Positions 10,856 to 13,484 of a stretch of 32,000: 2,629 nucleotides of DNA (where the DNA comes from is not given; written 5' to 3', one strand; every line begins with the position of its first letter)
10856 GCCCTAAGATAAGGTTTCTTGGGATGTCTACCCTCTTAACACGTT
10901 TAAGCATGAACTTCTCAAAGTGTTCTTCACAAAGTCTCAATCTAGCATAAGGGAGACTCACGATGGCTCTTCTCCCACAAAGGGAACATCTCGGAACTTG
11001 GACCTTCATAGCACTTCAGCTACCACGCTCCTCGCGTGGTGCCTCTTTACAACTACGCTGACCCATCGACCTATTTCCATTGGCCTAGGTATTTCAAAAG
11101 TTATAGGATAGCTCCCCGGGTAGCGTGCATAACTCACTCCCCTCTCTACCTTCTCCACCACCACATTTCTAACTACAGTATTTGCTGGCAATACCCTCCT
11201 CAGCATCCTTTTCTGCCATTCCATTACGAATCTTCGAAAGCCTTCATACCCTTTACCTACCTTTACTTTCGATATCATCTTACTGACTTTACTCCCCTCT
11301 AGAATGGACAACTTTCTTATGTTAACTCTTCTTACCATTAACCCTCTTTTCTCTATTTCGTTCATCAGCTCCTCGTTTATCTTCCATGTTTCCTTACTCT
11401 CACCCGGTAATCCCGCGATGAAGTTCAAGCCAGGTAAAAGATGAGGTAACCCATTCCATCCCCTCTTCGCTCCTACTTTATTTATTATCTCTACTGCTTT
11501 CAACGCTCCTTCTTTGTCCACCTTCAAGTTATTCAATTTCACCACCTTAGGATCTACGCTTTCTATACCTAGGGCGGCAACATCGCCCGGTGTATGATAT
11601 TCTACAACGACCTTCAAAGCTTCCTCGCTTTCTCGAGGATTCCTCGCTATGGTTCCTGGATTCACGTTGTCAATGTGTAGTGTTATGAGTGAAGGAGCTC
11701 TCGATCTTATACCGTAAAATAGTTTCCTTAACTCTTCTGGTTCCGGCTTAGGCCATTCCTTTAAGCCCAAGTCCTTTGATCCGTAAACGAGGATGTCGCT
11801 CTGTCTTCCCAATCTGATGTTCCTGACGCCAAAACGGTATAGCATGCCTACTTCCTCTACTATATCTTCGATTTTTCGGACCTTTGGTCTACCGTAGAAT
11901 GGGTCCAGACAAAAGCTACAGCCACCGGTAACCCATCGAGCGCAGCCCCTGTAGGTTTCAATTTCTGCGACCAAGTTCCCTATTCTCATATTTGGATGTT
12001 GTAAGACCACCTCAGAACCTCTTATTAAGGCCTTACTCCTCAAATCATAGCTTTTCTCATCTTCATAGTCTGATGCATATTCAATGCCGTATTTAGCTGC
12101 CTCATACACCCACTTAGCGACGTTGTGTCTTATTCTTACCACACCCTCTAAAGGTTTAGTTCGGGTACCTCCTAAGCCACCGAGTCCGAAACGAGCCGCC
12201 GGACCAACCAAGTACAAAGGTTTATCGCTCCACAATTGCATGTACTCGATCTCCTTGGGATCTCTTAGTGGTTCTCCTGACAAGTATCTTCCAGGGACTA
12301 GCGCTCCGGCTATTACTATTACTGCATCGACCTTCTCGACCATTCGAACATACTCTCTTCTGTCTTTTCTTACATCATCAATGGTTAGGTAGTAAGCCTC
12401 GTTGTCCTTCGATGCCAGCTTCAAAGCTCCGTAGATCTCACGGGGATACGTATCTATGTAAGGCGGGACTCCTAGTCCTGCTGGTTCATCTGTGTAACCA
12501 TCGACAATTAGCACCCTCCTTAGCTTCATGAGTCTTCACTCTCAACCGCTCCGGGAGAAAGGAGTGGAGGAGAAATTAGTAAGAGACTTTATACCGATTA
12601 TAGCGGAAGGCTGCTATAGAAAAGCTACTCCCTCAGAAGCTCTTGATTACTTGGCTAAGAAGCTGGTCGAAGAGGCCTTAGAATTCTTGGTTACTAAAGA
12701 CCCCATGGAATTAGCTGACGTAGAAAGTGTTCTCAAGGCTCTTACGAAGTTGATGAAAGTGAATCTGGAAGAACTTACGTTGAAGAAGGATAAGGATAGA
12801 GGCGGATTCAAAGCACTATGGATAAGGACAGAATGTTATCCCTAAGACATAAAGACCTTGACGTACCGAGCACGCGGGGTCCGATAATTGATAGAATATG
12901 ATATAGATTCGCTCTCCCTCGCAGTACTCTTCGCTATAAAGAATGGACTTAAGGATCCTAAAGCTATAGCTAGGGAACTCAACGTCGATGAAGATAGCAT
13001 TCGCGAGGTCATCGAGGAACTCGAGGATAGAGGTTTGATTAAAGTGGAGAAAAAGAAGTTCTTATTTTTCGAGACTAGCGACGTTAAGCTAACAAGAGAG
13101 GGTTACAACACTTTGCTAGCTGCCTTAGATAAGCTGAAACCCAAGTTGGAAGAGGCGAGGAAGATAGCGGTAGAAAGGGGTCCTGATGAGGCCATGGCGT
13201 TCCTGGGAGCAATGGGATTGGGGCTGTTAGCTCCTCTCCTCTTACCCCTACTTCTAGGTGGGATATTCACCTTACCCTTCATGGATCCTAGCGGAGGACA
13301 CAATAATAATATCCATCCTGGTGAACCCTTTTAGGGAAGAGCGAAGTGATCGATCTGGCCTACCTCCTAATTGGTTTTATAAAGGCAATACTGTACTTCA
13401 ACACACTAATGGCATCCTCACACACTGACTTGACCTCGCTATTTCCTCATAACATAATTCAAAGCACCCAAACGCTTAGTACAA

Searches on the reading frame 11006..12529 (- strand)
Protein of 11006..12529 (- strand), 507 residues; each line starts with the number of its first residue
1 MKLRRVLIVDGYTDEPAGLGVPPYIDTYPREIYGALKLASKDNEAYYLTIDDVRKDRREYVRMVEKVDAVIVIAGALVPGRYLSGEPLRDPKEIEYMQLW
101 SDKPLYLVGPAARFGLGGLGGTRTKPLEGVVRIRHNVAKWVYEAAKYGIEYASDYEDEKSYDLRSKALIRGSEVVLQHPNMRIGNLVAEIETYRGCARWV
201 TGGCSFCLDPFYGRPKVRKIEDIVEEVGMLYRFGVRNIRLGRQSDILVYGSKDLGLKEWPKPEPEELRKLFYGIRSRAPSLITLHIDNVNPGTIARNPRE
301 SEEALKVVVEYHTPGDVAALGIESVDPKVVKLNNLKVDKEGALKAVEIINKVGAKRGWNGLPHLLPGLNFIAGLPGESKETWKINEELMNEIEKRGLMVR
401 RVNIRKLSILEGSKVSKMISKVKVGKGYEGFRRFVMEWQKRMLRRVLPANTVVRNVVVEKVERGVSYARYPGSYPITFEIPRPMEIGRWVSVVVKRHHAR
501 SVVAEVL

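Call 14: search_protein_families(library=pfam, proteins=[window:11006-12529:-], max_evalue=0.001)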
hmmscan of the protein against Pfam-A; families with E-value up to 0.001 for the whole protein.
window:11006-12529:- (507 aa): 1 family
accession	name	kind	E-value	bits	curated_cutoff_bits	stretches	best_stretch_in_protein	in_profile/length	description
PF04055.27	Radical_SAM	-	2.1e-10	41.4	29.5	1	193-382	4-159/166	Radical SAM superfamily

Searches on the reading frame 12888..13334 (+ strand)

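Call 14: search_protein_families(library=pfam, proteins=[window:12888-13334:+], max_evalue=0.001)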
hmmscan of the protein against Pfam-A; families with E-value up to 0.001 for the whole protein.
window:12888-13334:+ (148 aa): 6 families
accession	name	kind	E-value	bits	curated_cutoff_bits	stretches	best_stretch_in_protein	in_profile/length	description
PF01978.25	TrmB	-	2.6e-06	27.6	25.6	1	18-65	19-66/68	Sugar-specific transcriptional regulator TrmB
PF24270.1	HTH_Cmi2_C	-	1.2e-05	26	27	1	9-57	76-124/125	Cmi2, C-terminal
PF14394.12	DUF4423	-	4e-05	23.9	30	1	11-59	26-75/165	Domain of unknown function (DUF4423)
PF24409.1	wHTH-PRTase_assc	-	4.1e-05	24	27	1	11-52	1-42/83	wHTH-PRTase associated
PF12802.13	MarR_2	-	0.00013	22.5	27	1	5-54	2-53/61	MarR family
PF01325.25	Fe_dep_repress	-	0.00022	21.8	26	1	24-57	25-58/60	Iron dependent repressor, N-terminal DNA binding domain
